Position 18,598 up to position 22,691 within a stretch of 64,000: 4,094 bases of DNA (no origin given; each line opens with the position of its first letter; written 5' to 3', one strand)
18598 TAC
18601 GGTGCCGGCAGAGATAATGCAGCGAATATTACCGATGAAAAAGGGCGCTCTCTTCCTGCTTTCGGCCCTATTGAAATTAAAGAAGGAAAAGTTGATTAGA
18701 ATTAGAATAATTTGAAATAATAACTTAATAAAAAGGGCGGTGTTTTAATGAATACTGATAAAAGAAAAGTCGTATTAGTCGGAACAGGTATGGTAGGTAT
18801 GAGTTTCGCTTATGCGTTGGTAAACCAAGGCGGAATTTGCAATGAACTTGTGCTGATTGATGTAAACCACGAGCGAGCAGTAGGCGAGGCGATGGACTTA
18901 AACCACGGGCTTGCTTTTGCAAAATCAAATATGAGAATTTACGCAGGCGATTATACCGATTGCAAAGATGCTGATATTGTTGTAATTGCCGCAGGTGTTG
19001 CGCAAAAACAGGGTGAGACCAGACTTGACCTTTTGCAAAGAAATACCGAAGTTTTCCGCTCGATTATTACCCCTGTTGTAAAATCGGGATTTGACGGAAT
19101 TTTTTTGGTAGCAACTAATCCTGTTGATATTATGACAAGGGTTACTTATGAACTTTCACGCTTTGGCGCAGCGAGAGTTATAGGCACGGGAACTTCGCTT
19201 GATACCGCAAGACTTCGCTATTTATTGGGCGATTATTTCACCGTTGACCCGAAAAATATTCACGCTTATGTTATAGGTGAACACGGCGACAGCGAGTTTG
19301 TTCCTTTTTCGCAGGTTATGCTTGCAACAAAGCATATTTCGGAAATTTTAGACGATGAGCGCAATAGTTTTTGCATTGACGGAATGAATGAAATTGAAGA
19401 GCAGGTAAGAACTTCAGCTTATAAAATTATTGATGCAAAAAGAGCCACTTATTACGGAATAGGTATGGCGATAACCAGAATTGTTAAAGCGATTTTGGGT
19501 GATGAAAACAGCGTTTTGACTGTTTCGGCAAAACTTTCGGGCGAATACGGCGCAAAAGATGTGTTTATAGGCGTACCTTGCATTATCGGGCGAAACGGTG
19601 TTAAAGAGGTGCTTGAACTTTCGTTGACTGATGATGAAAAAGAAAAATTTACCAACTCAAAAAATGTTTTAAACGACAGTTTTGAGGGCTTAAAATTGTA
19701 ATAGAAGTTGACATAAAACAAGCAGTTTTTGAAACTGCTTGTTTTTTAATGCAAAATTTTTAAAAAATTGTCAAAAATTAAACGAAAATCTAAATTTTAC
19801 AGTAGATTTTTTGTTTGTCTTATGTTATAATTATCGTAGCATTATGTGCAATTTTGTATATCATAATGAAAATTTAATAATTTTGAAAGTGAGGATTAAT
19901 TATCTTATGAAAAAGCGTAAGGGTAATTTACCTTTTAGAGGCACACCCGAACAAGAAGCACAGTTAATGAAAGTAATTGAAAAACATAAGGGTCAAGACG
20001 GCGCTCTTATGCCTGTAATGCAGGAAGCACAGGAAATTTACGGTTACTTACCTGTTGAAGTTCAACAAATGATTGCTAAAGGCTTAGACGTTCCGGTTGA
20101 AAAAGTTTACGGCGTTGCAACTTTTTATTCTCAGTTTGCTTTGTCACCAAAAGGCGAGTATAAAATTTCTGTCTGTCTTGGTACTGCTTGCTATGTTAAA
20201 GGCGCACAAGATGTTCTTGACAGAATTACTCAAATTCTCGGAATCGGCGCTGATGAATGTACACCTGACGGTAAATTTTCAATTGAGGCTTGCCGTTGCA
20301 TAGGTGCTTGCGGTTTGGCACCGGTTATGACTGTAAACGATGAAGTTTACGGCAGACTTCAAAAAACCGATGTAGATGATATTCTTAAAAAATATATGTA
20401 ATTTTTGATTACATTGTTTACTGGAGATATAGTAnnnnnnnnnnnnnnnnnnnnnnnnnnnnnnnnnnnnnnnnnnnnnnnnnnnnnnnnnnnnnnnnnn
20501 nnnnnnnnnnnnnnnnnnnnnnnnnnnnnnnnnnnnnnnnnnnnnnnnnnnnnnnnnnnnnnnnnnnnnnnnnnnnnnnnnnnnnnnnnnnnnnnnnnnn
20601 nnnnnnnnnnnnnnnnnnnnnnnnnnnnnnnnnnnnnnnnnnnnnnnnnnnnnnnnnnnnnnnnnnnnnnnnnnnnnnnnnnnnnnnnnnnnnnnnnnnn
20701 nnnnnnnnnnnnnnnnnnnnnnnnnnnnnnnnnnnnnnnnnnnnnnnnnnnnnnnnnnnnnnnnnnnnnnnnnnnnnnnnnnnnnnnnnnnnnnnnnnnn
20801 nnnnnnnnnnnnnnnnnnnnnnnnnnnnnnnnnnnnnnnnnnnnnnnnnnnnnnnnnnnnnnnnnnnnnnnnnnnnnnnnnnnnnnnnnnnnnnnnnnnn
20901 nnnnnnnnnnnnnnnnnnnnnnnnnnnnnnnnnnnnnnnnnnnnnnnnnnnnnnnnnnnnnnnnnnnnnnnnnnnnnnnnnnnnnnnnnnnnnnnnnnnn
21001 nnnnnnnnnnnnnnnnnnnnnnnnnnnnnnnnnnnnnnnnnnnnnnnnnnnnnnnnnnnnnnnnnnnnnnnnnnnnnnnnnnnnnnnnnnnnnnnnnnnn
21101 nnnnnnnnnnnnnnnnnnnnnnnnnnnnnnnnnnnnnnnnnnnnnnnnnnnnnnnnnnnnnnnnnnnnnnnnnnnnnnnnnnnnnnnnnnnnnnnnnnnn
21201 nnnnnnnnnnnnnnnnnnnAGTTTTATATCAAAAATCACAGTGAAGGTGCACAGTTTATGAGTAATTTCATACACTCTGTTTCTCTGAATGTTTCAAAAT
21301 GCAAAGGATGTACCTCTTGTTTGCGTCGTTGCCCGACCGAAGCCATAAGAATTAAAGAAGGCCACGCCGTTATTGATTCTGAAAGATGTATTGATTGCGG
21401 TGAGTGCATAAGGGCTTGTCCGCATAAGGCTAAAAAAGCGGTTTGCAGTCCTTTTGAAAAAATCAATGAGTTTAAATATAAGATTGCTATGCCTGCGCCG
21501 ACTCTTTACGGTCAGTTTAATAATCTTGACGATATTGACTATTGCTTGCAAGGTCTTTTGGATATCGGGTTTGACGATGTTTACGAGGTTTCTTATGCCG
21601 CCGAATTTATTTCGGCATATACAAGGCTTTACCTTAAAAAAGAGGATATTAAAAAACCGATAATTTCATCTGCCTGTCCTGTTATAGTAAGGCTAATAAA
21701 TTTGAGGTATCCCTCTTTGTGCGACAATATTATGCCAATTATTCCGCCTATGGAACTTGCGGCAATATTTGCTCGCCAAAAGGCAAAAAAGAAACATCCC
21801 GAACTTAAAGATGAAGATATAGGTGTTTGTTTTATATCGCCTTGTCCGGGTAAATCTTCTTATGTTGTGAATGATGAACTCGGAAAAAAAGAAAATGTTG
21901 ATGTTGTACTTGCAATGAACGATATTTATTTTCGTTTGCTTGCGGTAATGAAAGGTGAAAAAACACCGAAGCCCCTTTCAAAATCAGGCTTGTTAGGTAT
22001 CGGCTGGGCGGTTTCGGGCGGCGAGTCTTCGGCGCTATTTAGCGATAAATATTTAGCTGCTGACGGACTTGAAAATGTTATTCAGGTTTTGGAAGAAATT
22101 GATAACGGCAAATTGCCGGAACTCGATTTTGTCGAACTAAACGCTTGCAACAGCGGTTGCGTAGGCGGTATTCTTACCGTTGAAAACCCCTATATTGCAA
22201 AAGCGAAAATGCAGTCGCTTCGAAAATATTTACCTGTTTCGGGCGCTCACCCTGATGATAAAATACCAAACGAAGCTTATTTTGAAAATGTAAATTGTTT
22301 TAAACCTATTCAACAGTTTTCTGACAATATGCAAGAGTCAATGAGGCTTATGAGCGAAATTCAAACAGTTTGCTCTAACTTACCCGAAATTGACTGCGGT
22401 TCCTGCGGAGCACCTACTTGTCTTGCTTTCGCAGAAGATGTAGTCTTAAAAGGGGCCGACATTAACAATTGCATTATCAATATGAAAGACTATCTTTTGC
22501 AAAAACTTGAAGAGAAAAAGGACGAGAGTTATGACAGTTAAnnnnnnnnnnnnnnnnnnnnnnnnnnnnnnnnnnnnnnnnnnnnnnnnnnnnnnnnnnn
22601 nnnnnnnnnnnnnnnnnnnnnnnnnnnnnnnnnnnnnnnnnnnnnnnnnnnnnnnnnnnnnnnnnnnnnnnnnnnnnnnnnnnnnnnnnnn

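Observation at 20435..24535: Sensory-hydrogenase / GHKL-ATPase / PHP / DRTGG module spliced into the hydC-hydB-hydA operon: a possible non-canonical partner-switching circuit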

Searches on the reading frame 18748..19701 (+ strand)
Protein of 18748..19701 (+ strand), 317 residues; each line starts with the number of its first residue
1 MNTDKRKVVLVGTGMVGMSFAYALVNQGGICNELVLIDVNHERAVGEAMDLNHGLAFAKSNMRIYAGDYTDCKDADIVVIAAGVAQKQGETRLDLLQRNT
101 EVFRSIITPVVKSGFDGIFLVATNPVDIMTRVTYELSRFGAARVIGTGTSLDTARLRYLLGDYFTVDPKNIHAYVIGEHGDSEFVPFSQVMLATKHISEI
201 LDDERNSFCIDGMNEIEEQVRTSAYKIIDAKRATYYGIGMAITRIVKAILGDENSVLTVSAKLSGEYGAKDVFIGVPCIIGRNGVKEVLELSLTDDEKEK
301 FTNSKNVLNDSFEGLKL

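Call 83: search_protein_families(library=pfam, proteins=[window:18748-19701:+], max_evalue=0.00001)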
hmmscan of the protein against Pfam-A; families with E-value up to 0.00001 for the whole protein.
window:18748-19701:+ (317 aa): 2 families
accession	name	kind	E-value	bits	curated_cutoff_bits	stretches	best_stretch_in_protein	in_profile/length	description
PF00056.29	Ldh_1_N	-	6.7e-47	159.5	27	1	7-146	2-141/141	lactate/malate dehydrogenase, NAD binding domain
PF02866.23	Ldh_1_C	-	2.8e-38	132.1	22.6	1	149-313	1-168/174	lactate/malate dehydrogenase, alpha/beta C-terminal domain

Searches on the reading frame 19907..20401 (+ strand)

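Call 3: search_protein_families(library=pfam, proteins=[window:19907-20401:+], max_evalue=0.01)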
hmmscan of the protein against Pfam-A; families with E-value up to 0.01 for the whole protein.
window:19907-20401:+ (164 aa): 1 family
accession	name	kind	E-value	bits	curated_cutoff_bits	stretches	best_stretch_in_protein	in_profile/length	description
PF01257.25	2Fe-2S_thioredx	-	1.8e-52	177.5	24.8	1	22-163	3-144/145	Thioredoxin-like [2Fe-2S] ferredoxin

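Call 4: search_protein_families(library=ncbifam, proteins=[window:19907-20401:+], max_evalue=0.01)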
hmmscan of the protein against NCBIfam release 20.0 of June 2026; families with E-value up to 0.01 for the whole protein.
window:19907-20401:+ (164 aa): 10 families
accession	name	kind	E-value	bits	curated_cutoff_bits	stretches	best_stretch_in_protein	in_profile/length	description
NF005747.0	PRK07571.1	equivalog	1.2e-47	161.7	224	1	20-163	25-168/173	bidirectional hydrogenase complex protein HoxE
TIGR01958.1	nuoE_fam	subfamily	2.4e-40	138.1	142.4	1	29-163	13-147/148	NADH-quinone oxidoreductase subunit NuoE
NF005722.0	PRK07539.1-2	equivalog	3.6e-39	134.4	141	1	14-163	7-156/157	NADH-quinone oxidoreductase subunit NuoE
NF005725.0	PRK07539.1-5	equivalog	4.1e-36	124.3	220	1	14-163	19-171/174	NADH-quinone oxidoreductase subunit NuoE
NF004638.0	PRK05988.1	equivalog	5.7e-36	123.7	198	1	15-162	9-156/159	formate dehydrogenase subunit gamma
NF005721.0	PRK07539.1-1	equivalog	6.4e-32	111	308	1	17-160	31-174/292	NADH-quinone oxidoreductase subunit NuoE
NF005723.0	PRK07539.1-3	equivalog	9.6e-31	106.8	226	1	30-162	22-155/158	NADH-quinone oxidoreductase subunit NuoE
NF005724.0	PRK07539.1-4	equivalog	2e-25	90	280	1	13-163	19-172/240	NADH-quinone oxidoreductase subunit NuoE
NF009040.0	PRK12373.1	equivalog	1.4e-21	77.7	514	1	13-162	16-168/400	NADH-quinone oxidoreductase subunit E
NF041612.1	fdxn_Clost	equivalog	0.0029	18.2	150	1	94-163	23-90/102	2Fe-2S ferredoxin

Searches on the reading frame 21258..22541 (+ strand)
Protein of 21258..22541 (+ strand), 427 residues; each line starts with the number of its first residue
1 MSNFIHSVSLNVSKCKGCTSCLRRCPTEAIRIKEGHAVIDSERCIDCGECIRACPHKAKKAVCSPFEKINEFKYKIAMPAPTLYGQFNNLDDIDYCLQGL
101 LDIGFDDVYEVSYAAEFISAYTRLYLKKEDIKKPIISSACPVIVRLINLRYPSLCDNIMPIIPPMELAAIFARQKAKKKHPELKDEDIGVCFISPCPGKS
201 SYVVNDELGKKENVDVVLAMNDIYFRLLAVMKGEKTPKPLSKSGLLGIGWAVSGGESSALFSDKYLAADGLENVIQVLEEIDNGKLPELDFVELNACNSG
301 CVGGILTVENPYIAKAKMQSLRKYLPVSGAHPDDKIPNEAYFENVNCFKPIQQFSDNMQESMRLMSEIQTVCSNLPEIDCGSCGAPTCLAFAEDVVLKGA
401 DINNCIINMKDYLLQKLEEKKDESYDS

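Call 3: search_protein_families(library=pfam, proteins=[window:21258-22541:+], max_evalue=0.01)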
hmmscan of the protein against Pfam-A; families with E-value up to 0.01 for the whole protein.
window:21258-22541:+ (427 aa): 13 families
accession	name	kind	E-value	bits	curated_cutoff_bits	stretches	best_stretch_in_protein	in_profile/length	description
PF02906.19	Fe_hyd_lg_C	-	4.4e-29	102.3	22.1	1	75-304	3-244/245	Iron only hydrogenase large subunit, C-terminal domain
PF04060.18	FeS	-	6e-13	48.7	23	1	375-406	1-32/33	Putative Fe-S cluster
PF00037.32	Fer4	-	3.6e-10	39.7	21.1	2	38-58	2-22/24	4Fe-4S binding domain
PF13237.11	Fer4_10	-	8.6e-10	38.8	25.5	1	9-55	3-53/53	4Fe-4S dicluster domain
PF12838.12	Fer4_7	-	1.9e-09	38.3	27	1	14-58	1-52/52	4Fe-4S dicluster domain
PF13187.11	Fer4_9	-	3.1e-08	33.9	27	1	14-58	1-51/52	4Fe-4S dicluster domain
PF12837.12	Fer4_6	-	8.5e-07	29.1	25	1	37-58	2-23/24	4Fe-4S binding domain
PF14697.11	Fer4_21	-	3.5e-06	27.5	35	2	37-63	1-27/59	4Fe-4S dicluster domain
PF12797.12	Fer4_2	-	6.1e-06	26.3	24.5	1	36-55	2-21/22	4Fe-4S binding domain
PF13484.11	Fer4_16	-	5.3e-05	24.4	30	1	14-45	1-30/66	4Fe-4S double cluster binding domain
PF13746.11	Fer4_18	-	0.0027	18.3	27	1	12-56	58-97/114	4Fe-4S dicluster domain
PF25160.1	LdpA_Fe-S-bd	-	0.0029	17.8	27.6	1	20-58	8-42/49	LdpA Fe-S cluster-binding domain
PF12800.12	Fer4_4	-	0.0094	16.7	24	1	42-55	2-15/17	4Fe-4S binding domain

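Call 4: search_protein_families(library=ncbifam, proteins=[window:21258-22541:+], max_evalue=0.01)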
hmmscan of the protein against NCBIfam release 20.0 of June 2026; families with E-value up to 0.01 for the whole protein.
window:21258-22541:+ (427 aa): 79 families (the best 25 are shown)
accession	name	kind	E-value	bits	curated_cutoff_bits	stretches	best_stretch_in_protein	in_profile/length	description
TIGR04105.1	FeFe_hydrog_B1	subfamily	4.3e-46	157.5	450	2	21-309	166-460/462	monomeric [FeFe] hydrogenase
TIGR02512.1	FeFe_hydrog_A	subfamily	7.8e-22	77.6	405.95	2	7-223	1-246/375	[FeFe] hydrogenase, group A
NF040763.1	FeFe_hydrog_A6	exception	2.2e-18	66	765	2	39-222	185-383/571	NADH-dependent [FeFe] hydrogenase, group A6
NF005505.0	PRK07118.1-4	equivalog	1.7e-13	50.7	378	2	13-58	216-261/265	Fe-S cluster domain-containing protein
NF041836.1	rnfB_Methano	equivalog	4.2e-13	49.3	445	2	13-58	216-261/265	Rnf electron transport complex subunit RnfB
TIGR01944.1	rnfB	subfamily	2.1e-12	47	68.7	2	11-65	111-166/190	RnfABCDGE type electron transport complex subunit B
NF005504.0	PRK07118.1-3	equivalog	1.3e-11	44.4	437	2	14-68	220-274/293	Fe-S cluster domain-containing protein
NF005506.0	PRK07118.1-5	equivalog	1.6e-11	44.1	388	2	14-56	142-184/279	Fe-S cluster domain-containing protein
NF005503.0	PRK07118.1-2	equivalog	3e-11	43.1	252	1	14-57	139-182/292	RnfABCDGE type electron transport complex subunit B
NF058577.1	FdxA_fam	equivalog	4.1e-11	42.9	65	1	13-58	7-52/52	4Fe-4S ferredoxin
NF043069.1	T4HPD_activ_SAM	equivalog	4.1e-11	42.8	425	1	3-67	41-105/299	trans-4-hydroxy-L-proline dehydratase activase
NF003475.0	PRK05113.1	equivalog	8.7e-10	38.8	203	2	372-411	41-79/190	electron transport complex subunit RsxB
TIGR04041.1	activase_YjjW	hypoth_equivalog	1e-09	38.2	250.2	1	13-60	41-88/276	YjjW family glycine radical enzyme activase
TIGR03294.1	FrhG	equivalog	2.5e-09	37.2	245.5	1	10-57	171-218/228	coenzyme F420 hydrogenase subunit gamma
TIGR02700.1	flavo_MJ0208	hypoth_equivalog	2.5e-09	36.7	251.35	1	11-60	146-195/234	dihydromethanopterin reductase (acceptor)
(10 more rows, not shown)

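Call 18: find_homologous_proteins(query=window:21258-22541:+, max_evalue=1e-10)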
Query window:21258-22541:+ (427 aa): 8000 proteins with E <= 1e-10 among 8000 candidates; the best 120 are listed.
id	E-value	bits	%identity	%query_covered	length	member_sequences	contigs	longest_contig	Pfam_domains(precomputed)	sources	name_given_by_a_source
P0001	2.3e-276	934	95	100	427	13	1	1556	PF14697.12,PF02906.20,PF12797.13,PF04060.19,PF12837.13,PF00037.33,PF13484.12,PF12838.13,PF13237.12,PF13187.12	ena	-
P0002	3.5e-252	855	86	100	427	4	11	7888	PF14697.12,PF02906.20,PF04060.19,PF12837.13,PF00037.33,PF13484.12,PF12838.13,PF13237.12,PF13187.12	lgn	-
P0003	2.5e-244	829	83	100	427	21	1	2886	PF14697.12,PF02906.20,PF12797.13,PF04060.19,PF12837.13,PF00037.33,PF13484.12,PF12838.13,PF13237.12,PF13187.12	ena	-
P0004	1.6e-243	826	83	100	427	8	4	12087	PF14697.12,PF02906.20,PF12797.13,PF04060.19,PF12837.13,PF00037.33,PF12838.13,PF13237.12,PF13187.12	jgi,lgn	-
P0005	1.9e-243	826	83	100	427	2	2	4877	PF14697.12,PF02906.20,PF12797.13,PF04060.19,PF12837.13,PF00037.33,PF12838.13,PF13237.12,PF13187.12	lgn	-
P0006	3.2e-242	822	83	100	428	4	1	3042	PF14697.12,PF02906.20,PF12797.13,PF04060.19,PF12837.13,PF00037.33,PF12838.13,PF13237.12,PF13187.12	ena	-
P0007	4.2e-242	821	83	100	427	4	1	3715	PF14697.12,PF02906.20,PF12797.13,PF04060.19,PF12837.13,PF00037.33,PF13484.12,PF12838.13,PF13237.12,PF13187.12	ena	-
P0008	1.3e-241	820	82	100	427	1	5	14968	PF14697.12,PF02906.20,PF12797.13,PF04060.19,PF12837.13,PF00037.33,PF12838.13,PF13237.12,PF13187.12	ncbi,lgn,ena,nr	ncbi:MAG: 4Fe-4S binding protein [Clostridia bacterium]|nr:4Fe-4S binding protein [Clostridia bacter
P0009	1.1e-240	817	82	100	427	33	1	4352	PF14697.12,PF02906.20,PF04060.19,PF12837.13,PF00037.33,PF13484.12,PF12838.13,PF13237.12,PF13187.12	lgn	-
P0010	3.6e-236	802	82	99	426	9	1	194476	PF14697.12,PF02906.20,PF04060.19,PF12837.13,PF00037.33,PF12838.13,PF13237.12,PF13187.12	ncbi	-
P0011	3.9e-234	795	81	97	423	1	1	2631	PF02906.20,PF04060.19,PF12837.13,PF00037.33,PF12838.13,PF13237.12,PF13187.12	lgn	-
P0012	2.2e-227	773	82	95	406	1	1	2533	PF02906.20,PF04060.19,PF12837.13,PF00037.33,PF12838.13,PF25160.2,PF13237.12,PF13187.12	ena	-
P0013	5.3e-191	653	63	100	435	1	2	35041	PF14697.12,PF02906.20,PF12797.13,PF04060.19,PF12837.13,PF00037.33,PF13484.12,PF12838.13,PF13237.12,PF13187.12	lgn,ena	-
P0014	5.3e-191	653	63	100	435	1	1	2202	PF14697.12,PF02906.20,PF12797.13,PF04060.19,PF12837.13,PF00037.33,PF13484.12,PF12838.13,PF13237.12,PF13187.12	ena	-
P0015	1.0e-190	652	63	100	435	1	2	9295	PF14697.12,PF02906.20,PF12797.13,PF04060.19,PF12837.13,PF00037.33,PF13484.12,PF12838.13,PF13237.12,PF13187.12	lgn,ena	-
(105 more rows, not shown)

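Call 20: find_related_loci(query=A1, collection=genome_contigs, flank=10000)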
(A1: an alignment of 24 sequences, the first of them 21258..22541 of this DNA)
Query A1 (427 aa) in genome_contigs; peptide patterns used: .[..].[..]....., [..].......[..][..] (x = any residue, [..] = any of these).
600 stretches matched a pattern (row limit reached: there are more); 570 encode a relative of the query (tblastn E <= 1e-3); the best 80 are kept; 80 distinct loci.
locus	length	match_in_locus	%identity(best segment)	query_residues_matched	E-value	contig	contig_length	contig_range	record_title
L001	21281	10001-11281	84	1-427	0e+0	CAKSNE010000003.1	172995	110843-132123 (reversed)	MAG: uncultured Eubacteriales bacterium isolate REFINED_METABAT215_TOP10_CONTIGS_1500_ASSEMBLY_K77_MERGED__Hadza_MoBio_h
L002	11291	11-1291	83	1-427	0e+0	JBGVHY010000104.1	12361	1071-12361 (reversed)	MAG: Acutalibacteraceae bacterium isolate fecal_MAG_332 fecal_MAG_332_contig_0104, whole genome shotgun sequence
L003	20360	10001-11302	63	1-427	0e+0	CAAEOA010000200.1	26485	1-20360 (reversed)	MAG TPA_asm: Ruminococcaceae bacterium, isolate HGM13222, WGS project CAAEOA010000000 data, contig: ERS537327_19_k99_111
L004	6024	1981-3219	64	1-409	0e+0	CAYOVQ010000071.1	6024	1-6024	MAG TPA_asm: uncultured Ruminococcus sp. isolate SRP315200_co2_497 genome assembly, contig: NODE_23365_length_6024_cov_1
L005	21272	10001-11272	60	1-427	0e+0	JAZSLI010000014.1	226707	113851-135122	MAG: Acutalibacteraceae bacterium isolate T1900044558_TS20190024.MAGScoT_cleanbin_000021 SGB_334_k141_1524203, whole gen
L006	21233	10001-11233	63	1-407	0e+0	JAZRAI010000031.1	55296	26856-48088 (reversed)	MAG: Acutalibacteraceae bacterium isolate T1900045142_TC20190136.MAGScoT_cleanbin_000017 SGB_4926_k141_1477680, whole ge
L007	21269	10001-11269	61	1-419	0e+0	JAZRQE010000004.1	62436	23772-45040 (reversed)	MAG: Acutalibacteraceae bacterium isolate T1900045367_YK20190057.MAGScoT_cleanbin_000004 SGB_6844_k141_1777434, whole ge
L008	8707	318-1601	61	1-426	1e-180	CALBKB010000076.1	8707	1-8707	MAG TPA_asm: uncultured Clostridia bacterium isolate SRR6425804_bin.125_CONCOCT_v1.1_MAG genome assembly, contig: ERZ176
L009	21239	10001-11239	63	1-409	0e+0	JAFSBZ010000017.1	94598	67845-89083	MAG: Clostridia bacterium isolate RGIG3004 Goat_Rectum-3__c346496, whole genome shotgun sequence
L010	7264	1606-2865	61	1-419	0e+0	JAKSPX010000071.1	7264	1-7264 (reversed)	MAG: Clostridia bacterium isolate Horse_feces214 MAG214_71, whole genome shotgun sequence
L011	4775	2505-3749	61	1-411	0e+0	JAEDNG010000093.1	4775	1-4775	MAG: Clostridiaceae bacterium isolate MAG286 NODE_20377_length_4775_cov_6.661653, whole genome shotgun sequence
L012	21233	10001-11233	61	1-407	5e-178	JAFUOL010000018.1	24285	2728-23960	MAG: Clostridia bacterium isolate RGIG4680 Roe_deer_Rectum-5__c72000, whole genome shotgun sequence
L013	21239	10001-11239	62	1-409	8e-178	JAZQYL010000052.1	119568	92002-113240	MAG: Acutalibacteraceae bacterium isolate T1900045160_TC20190154.MAGScoT_cleanbin_000048 SGB_5042_k141_1505296, whole ge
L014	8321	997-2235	64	1-409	1e-177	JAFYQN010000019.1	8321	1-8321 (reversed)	MAG: Clostridia bacterium isolate RGIG7330 Water_buffalos_Cecum-4__c58440, whole genome shotgun sequence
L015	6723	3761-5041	59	1-423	1e-178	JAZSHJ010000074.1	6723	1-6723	MAG: Acutalibacteraceae bacterium isolate T1900044575_TS20190041.MAGScoT_cleanbin_000045 SGB_488_k141_3257666, whole gen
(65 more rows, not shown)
